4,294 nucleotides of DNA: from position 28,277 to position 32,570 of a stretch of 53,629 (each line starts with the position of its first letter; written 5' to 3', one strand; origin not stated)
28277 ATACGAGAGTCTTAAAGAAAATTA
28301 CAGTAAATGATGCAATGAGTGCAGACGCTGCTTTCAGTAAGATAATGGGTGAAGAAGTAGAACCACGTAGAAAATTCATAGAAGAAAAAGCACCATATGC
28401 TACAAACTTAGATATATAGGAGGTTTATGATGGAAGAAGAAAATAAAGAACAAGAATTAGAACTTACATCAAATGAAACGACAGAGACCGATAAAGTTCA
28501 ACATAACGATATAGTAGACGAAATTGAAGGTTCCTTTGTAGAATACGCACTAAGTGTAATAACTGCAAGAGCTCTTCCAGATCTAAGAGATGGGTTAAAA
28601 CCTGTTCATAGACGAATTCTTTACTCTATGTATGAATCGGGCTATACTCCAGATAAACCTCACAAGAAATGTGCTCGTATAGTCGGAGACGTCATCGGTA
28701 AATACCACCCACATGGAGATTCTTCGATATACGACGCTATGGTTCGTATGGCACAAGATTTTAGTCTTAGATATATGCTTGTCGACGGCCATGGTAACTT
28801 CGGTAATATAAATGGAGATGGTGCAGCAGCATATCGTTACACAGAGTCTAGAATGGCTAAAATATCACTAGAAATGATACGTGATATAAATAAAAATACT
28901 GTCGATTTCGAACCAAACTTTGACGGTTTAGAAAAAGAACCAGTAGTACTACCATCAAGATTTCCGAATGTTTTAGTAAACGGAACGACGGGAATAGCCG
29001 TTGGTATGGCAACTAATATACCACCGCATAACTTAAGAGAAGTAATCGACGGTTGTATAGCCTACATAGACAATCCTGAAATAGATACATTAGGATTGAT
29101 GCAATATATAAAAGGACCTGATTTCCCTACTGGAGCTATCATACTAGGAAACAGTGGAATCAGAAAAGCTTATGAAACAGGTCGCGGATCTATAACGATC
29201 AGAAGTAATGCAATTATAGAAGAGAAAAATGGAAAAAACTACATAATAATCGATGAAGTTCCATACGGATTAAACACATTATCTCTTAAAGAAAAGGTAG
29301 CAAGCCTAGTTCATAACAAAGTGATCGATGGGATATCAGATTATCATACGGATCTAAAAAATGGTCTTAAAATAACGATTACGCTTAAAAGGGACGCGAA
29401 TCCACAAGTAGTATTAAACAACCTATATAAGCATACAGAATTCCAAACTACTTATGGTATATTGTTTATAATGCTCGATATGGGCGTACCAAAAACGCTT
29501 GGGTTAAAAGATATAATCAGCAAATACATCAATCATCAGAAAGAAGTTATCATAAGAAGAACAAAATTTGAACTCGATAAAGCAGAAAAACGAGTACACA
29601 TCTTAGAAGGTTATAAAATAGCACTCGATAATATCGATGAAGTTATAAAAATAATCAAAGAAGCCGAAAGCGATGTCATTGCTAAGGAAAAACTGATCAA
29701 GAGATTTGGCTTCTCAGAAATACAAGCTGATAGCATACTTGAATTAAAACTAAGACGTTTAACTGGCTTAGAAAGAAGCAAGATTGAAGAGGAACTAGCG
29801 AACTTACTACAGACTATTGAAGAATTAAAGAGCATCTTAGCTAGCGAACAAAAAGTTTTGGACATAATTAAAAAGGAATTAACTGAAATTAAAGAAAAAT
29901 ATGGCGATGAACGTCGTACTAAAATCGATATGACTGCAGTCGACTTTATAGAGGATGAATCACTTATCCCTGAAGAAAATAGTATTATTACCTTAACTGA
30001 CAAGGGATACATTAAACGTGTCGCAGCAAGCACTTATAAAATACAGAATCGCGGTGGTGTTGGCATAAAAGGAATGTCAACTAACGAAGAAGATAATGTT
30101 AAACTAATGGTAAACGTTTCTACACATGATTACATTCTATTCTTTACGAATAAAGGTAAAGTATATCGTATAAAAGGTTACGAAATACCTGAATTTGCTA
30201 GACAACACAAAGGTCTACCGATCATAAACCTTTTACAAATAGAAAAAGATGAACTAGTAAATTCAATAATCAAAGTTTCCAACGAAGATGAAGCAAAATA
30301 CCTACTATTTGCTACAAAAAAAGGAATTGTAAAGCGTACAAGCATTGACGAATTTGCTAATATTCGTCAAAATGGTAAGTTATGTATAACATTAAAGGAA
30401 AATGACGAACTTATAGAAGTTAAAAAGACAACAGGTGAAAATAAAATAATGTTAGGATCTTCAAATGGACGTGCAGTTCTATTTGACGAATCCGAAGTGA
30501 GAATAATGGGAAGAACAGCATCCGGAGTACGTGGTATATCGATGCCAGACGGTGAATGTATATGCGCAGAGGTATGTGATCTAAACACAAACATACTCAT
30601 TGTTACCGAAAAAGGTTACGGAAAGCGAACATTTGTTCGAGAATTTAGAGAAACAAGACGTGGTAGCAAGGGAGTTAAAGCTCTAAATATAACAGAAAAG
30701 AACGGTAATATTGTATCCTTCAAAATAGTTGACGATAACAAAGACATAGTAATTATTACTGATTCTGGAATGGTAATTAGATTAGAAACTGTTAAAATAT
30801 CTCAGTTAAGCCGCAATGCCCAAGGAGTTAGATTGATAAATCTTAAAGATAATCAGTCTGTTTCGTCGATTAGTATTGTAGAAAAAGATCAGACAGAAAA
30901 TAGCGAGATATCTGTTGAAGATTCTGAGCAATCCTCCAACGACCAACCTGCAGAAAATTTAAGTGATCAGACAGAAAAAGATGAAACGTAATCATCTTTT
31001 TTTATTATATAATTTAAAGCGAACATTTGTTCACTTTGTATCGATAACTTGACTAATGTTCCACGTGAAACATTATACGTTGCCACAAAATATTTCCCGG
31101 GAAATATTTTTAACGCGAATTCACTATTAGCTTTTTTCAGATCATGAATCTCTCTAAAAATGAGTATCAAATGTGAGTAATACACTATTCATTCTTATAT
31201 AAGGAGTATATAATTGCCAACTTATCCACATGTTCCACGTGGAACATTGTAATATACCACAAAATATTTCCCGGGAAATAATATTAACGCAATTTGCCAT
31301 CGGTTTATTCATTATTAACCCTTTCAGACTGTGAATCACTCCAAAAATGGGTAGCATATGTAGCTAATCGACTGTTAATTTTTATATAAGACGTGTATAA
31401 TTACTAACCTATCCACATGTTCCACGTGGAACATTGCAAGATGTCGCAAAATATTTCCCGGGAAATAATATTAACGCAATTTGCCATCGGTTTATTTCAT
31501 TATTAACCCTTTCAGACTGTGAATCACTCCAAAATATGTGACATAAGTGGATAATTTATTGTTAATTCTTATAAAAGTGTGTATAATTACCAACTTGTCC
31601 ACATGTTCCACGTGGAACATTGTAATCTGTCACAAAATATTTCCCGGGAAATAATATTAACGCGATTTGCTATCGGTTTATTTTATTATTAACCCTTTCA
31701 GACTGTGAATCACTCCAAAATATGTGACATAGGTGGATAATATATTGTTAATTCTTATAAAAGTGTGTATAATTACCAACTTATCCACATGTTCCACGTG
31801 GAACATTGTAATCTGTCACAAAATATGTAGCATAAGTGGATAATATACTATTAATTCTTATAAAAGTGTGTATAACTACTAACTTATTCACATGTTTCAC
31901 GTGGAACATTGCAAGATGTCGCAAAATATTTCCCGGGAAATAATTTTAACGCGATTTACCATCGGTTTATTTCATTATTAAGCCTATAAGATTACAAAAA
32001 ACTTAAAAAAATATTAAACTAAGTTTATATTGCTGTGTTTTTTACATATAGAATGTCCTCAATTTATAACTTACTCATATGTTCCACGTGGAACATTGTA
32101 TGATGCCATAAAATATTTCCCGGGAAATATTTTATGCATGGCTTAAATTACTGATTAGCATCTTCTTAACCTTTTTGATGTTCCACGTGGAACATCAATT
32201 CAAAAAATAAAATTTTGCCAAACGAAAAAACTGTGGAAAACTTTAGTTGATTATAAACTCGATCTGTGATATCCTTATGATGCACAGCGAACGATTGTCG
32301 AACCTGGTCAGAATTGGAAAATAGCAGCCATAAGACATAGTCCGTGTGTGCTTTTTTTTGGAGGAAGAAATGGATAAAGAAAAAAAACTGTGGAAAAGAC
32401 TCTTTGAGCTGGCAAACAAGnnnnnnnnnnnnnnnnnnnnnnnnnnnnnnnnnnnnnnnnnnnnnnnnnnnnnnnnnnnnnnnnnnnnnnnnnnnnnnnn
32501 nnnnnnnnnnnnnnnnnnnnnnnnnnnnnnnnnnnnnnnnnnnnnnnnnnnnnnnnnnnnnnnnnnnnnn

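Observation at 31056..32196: Tandem array of eight canonical parS sites, six of them paired at a fixed 34-bp offset with canonical Noc-binding sites, just downstream of gyrA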

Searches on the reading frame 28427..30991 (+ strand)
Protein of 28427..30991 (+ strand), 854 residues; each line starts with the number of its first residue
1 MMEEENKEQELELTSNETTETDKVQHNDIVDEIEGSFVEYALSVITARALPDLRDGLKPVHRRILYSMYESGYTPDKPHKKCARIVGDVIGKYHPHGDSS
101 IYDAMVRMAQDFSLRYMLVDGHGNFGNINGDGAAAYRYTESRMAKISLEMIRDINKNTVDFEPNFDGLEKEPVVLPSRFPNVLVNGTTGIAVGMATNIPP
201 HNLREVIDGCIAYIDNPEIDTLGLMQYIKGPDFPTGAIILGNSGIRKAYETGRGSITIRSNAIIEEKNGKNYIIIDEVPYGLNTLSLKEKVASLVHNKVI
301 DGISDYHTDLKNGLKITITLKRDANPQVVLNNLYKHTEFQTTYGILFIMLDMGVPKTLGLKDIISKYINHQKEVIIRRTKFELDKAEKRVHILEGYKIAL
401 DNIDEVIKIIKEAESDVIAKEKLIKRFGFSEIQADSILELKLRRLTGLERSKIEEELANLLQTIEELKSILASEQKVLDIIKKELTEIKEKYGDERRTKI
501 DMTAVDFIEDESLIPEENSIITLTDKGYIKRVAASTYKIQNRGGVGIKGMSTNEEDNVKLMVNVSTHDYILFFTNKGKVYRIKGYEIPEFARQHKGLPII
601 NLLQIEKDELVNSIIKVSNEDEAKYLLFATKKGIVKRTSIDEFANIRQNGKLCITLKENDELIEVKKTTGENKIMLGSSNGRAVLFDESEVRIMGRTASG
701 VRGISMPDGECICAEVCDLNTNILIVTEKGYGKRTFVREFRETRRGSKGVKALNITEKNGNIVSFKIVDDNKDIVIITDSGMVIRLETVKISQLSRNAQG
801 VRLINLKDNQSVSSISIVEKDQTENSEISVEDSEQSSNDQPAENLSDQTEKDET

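Call 9: search_protein_families(library=pfam, proteins=[window:28427-30991:+])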
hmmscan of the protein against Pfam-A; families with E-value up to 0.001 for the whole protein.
window:28427-30991:+ (854 aa): 2 families
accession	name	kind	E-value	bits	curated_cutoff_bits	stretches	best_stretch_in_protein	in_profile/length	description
PF00521.26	DNA_topoisoIV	-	2e-164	548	31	1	48-485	1-431/432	DNA gyrase/topoisomerase IV, subunit A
PF03989.18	DNA_gyraseA_C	-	1.5e-68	226.5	27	6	722-769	2-48/48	DNA gyrase C-terminal domain, beta-propeller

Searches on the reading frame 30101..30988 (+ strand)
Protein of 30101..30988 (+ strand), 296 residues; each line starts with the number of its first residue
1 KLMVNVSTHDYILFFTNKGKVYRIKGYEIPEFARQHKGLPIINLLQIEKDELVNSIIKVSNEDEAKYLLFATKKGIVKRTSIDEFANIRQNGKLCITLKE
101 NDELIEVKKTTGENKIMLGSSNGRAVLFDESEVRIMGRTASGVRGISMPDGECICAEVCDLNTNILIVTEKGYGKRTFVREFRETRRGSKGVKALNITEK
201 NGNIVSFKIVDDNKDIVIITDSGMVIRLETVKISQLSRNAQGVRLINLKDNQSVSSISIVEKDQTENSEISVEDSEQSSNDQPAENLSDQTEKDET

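Call 45: find_related_loci(query=window:30101-30988:+, collection=metagenome_contigs, flank=3500)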
Query window:30101-30988:+ (296 aa) in metagenome_contigs; peptide patterns used: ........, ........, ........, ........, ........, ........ (x = any residue, [..] = any of these).
600 stretches matched a pattern (row limit reached: there are more); 373 encode a relative of the query (tblastn E <= 1e-3); the best 80 are kept; 80 distinct loci.
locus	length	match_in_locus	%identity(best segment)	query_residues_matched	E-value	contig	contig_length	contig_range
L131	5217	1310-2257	77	1-279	2e-144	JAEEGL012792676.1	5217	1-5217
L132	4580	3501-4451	70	1-269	2e-127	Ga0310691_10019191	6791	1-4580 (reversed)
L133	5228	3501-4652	66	3-280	4e-120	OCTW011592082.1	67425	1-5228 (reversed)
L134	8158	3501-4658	65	3-285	9e-121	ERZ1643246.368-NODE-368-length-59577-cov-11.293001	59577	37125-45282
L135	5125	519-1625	66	3-278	9e-120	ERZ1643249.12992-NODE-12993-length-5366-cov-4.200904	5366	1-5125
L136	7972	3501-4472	63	3-286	4e-119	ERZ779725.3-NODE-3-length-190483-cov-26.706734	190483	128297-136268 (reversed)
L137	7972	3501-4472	63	3-286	3e-119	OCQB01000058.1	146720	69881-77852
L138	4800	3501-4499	62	3-286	5e-119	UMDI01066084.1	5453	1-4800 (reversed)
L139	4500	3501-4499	62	3-286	1e-119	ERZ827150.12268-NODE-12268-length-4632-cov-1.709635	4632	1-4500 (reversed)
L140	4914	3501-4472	63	3-286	4e-118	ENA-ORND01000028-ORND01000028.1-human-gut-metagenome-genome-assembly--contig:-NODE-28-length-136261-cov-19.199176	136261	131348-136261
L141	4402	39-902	62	3-286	6e-119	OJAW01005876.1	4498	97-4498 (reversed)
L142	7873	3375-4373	62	3-286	8e-118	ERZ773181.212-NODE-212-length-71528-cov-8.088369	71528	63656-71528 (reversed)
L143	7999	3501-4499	62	3-286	1e-117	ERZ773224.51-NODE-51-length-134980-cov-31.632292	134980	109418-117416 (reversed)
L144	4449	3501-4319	64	3-277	1e-117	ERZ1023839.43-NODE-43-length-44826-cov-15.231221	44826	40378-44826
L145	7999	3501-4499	62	3-286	2e-117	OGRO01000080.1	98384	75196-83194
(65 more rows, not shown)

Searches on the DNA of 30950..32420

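Call 79: search_rna_families(source=window, start=30950, end=32420, threshold=evalue, max_evalue=1)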
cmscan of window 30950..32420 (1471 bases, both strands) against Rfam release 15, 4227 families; matches with E-value up to 1: 2.
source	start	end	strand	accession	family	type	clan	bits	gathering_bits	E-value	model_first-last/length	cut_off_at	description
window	32276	32360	+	RF00169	Bacteria_small_SRP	Gene;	CL00003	48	40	5.7e-09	1-97/97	no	Bacterial small signal recognition particle RNA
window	30969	31034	+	RF00459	MPMV_package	Cis-reg;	-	19.4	54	0.094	208-279/279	no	Mason-Pfizer monkey virus packaging signal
